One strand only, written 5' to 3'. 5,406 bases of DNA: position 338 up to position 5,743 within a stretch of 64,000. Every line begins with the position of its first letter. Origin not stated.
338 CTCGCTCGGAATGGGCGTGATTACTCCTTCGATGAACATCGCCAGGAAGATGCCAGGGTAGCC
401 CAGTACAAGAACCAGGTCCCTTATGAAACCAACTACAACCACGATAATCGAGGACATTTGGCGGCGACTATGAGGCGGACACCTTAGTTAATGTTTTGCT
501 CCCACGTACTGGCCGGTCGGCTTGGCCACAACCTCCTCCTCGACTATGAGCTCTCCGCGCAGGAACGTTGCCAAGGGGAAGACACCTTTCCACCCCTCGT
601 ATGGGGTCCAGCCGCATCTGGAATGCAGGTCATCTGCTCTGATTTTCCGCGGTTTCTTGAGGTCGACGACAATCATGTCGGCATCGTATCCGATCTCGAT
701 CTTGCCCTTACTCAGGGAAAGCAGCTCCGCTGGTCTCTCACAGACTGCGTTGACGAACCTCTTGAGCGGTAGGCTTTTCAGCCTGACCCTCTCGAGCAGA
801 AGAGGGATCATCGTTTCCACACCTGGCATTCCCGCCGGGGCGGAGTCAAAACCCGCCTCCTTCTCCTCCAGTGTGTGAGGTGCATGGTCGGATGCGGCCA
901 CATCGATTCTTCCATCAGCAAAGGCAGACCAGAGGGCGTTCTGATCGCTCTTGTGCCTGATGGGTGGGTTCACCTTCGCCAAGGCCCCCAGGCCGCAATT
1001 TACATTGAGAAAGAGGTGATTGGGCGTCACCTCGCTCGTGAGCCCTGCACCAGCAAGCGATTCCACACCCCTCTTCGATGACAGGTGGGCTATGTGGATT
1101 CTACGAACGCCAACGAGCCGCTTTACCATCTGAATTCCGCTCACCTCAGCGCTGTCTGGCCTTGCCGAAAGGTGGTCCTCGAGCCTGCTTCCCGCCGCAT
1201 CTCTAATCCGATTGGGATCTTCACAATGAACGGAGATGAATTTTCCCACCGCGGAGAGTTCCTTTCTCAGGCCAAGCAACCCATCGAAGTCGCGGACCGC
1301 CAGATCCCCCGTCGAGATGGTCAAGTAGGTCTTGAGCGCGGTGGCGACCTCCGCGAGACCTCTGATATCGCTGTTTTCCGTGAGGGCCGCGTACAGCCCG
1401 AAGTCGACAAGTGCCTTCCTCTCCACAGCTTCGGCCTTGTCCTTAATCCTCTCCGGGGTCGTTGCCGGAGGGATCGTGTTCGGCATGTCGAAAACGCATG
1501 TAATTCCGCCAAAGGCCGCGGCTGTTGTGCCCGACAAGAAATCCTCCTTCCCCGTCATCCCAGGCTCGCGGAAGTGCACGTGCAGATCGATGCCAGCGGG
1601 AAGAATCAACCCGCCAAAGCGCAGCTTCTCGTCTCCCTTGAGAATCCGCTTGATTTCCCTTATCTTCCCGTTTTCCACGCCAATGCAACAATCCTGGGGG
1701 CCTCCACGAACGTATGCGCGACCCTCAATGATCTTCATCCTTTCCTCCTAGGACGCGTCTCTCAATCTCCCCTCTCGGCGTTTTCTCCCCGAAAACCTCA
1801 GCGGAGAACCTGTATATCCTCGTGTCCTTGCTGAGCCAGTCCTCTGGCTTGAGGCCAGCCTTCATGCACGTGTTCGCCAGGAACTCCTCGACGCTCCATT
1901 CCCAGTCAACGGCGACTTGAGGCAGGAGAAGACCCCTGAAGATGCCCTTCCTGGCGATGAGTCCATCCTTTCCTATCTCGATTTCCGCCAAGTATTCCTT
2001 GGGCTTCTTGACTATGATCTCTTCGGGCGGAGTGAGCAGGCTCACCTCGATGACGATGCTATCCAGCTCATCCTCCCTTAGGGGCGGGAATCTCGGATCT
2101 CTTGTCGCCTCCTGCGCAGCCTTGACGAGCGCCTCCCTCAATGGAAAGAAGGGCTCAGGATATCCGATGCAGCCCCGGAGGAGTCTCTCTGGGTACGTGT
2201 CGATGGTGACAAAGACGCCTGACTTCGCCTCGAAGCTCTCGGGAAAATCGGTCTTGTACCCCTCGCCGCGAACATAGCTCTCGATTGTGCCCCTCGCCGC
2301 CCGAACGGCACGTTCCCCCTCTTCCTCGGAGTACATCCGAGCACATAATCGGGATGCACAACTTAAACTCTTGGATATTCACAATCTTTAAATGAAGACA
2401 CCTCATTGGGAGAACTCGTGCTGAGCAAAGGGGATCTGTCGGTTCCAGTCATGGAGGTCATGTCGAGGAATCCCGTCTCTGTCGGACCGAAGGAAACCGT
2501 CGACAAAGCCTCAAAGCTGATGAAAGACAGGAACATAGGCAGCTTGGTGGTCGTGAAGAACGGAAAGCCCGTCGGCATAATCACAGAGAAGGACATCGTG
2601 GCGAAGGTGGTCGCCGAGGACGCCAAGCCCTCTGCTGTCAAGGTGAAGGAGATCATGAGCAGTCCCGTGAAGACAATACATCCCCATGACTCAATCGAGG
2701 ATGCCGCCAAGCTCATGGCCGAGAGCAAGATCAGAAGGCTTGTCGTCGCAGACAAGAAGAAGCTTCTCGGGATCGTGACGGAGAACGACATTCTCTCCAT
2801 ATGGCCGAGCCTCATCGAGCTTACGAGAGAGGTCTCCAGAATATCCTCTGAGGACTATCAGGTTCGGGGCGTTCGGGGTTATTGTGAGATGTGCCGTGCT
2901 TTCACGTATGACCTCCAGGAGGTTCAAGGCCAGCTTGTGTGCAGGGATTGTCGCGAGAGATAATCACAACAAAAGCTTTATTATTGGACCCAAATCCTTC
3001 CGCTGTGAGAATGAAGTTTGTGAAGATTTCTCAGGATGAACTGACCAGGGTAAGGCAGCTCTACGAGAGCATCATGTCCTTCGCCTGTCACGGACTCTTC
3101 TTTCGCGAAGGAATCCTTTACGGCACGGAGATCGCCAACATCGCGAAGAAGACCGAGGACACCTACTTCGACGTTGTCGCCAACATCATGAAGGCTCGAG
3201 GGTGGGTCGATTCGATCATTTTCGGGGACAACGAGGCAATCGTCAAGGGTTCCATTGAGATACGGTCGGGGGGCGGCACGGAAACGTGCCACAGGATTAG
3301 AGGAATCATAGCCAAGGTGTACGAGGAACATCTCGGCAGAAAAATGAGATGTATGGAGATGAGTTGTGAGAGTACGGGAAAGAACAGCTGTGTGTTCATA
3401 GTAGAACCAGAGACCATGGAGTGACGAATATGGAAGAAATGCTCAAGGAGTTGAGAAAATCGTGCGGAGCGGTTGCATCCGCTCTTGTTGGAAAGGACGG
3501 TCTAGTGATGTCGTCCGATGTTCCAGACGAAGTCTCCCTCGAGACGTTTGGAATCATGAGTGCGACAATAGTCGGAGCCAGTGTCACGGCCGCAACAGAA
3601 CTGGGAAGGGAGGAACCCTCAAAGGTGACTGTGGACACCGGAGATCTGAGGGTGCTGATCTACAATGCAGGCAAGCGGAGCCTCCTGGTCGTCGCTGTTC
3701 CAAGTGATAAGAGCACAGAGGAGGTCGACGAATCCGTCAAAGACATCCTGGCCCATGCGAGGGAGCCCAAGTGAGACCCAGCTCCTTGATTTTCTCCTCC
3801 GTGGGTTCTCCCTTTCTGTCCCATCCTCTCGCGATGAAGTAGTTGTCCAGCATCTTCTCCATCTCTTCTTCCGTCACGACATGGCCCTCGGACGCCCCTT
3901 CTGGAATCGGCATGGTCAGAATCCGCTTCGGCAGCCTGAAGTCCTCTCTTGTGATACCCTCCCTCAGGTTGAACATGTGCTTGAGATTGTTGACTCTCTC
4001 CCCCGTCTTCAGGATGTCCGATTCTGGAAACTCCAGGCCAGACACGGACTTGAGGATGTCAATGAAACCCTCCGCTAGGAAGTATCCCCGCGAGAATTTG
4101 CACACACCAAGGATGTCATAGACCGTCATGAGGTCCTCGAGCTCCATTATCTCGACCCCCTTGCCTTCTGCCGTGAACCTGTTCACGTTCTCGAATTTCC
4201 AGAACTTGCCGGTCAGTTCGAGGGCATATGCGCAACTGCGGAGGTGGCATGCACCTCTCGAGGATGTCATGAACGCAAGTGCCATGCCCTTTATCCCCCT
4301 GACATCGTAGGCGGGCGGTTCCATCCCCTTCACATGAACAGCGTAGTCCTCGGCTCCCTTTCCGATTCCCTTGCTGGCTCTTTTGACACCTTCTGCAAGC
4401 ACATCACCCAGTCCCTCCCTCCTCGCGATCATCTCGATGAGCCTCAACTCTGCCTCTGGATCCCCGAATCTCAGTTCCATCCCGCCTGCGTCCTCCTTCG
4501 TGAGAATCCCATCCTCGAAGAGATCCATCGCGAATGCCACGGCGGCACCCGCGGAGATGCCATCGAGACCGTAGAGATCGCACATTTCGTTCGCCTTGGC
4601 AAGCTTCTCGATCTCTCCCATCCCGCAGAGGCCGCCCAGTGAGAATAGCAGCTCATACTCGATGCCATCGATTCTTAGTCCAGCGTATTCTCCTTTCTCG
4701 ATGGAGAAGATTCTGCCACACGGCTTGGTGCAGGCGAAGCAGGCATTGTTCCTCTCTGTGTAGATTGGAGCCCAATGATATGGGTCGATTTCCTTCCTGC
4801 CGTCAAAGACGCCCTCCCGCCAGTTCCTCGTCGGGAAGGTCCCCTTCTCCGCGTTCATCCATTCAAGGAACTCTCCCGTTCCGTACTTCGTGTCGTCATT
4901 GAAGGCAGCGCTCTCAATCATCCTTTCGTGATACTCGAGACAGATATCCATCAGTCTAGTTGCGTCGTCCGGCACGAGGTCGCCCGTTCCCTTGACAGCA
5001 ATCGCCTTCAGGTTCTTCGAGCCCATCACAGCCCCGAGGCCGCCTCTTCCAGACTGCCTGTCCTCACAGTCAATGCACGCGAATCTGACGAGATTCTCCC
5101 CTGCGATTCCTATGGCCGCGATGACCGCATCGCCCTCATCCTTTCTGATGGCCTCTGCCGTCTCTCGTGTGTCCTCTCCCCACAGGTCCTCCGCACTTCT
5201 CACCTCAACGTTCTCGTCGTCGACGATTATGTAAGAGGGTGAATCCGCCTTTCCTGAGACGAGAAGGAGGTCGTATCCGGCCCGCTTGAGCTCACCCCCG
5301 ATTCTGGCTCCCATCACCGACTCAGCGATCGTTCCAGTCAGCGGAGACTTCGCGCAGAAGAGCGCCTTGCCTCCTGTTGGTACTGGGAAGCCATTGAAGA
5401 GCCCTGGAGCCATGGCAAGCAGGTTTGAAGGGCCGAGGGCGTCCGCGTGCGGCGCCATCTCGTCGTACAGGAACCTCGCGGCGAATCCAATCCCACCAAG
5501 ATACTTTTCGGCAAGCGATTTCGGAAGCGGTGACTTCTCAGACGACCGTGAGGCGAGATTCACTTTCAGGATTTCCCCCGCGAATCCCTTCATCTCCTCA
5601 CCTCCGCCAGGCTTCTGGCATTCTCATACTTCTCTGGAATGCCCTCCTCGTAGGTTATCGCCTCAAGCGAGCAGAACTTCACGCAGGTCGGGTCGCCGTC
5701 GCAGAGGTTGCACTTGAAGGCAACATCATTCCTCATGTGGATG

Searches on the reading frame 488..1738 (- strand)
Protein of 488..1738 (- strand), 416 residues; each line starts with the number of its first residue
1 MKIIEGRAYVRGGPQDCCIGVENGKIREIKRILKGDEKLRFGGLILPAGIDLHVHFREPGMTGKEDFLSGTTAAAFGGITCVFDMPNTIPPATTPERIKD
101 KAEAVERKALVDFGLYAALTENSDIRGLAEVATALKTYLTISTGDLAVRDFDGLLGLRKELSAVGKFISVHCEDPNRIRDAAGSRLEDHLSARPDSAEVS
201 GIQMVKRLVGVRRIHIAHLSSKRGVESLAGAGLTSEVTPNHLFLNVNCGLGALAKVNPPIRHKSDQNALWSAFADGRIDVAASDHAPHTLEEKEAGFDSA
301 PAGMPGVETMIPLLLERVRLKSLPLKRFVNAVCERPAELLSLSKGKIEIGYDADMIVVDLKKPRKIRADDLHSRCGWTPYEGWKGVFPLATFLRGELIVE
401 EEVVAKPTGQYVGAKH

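Call 35: search_protein_families(library=pfam, proteins=[window:488-1738:-], max_evalue=0.00001)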
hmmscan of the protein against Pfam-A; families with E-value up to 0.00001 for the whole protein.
window:488-1738:- (416 aa): 2 families
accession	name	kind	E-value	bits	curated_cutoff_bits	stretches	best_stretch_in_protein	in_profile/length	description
PF01979.26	Amidohydro_1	-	6.8e-23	81.9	25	1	45-368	2-323/345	Amidohydrolase family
PF07969.17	Amidohydro_3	-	3.3e-06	27.3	29.7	0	219-373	316-458/472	Amidohydrolase family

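Call 96: find_encoding_contigs(protein=window:488-1738:-, flank=10000, max_places=3)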
Protein window:488-1738:- (416 aa): 1 contig read that carries it; 1 place shown.
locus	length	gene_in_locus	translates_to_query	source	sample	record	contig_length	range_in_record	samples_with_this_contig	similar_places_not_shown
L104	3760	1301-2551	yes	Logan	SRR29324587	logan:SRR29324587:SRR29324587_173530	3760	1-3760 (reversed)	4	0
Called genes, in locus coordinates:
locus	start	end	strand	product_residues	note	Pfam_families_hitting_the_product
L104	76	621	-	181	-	PF00571:CBS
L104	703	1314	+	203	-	PF01871:AMMECR1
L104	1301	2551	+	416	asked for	PF01979:Amidohydro_1, PF07969:Amidohydro_3 (faint), PF12890:DHOase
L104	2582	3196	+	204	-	PF09335:VTT_dom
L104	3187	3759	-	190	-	?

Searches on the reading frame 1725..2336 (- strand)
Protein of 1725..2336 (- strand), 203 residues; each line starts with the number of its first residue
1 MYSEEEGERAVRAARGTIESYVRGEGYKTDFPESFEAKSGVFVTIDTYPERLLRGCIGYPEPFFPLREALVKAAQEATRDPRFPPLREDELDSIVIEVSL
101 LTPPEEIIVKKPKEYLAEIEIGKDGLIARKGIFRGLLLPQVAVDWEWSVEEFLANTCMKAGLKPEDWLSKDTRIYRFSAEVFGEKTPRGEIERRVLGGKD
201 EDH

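Call 35: search_protein_families(library=pfam, proteins=[window:1725-2336:-], max_evalue=0.00001)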
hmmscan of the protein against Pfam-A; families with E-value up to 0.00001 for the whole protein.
window:1725-2336:- (203 aa): 1 family
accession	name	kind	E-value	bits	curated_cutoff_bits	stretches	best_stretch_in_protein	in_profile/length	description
PF01871.22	AMMECR1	-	1e-49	168.7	25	1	11-182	1-168/168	AMMECR1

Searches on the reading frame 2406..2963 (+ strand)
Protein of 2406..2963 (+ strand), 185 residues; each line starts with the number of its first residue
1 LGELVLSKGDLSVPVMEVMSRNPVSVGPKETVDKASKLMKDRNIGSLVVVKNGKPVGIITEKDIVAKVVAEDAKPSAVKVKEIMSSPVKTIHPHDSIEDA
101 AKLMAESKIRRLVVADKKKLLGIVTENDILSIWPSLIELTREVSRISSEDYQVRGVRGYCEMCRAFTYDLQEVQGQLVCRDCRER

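Call 35: search_protein_families(library=pfam, proteins=[window:2406-2963:+], max_evalue=0.00001)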
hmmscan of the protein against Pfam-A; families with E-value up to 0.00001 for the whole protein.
window:2406-2963:+ (185 aa): 1 family
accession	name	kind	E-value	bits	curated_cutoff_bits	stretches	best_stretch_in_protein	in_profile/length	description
PF00571.33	CBS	-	2.3e-34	117.9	24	2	80-131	1-53/57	CBS domain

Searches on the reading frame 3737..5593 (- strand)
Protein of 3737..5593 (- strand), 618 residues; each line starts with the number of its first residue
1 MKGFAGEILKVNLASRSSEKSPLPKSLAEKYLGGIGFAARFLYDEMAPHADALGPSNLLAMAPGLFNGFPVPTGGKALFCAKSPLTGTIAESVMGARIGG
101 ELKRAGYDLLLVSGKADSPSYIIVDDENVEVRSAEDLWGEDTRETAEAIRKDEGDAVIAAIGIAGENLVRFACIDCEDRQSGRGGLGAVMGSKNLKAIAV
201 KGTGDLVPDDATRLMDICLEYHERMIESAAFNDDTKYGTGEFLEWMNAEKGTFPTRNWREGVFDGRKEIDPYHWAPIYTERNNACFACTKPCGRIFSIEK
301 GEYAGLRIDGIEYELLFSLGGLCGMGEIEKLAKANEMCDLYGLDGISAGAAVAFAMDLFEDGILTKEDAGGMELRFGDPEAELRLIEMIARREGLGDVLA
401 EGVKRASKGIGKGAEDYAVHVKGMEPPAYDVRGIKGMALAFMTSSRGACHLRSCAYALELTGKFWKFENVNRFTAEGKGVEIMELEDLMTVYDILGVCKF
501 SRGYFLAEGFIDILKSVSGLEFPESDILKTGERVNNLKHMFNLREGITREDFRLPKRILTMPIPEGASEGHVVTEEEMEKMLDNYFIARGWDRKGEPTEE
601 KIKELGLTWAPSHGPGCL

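Call 35: search_protein_families(library=pfam, proteins=[window:3737-5593:-], max_evalue=0.00001)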
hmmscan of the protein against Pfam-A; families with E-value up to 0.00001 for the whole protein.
window:3737-5593:- (618 aa): 2 families
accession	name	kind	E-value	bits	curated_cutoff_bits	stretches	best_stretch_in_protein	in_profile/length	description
PF01314.23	AFOR_C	-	2.4e-127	425.7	27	1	219-607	4-385/385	Aldehyde ferredoxin oxidoreductase, domains 2 & 3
PF02730.20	AFOR_N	-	5.6e-72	242.1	29.8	1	6-203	1-199/199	Aldehyde ferredoxin oxidoreductase, N-terminal domain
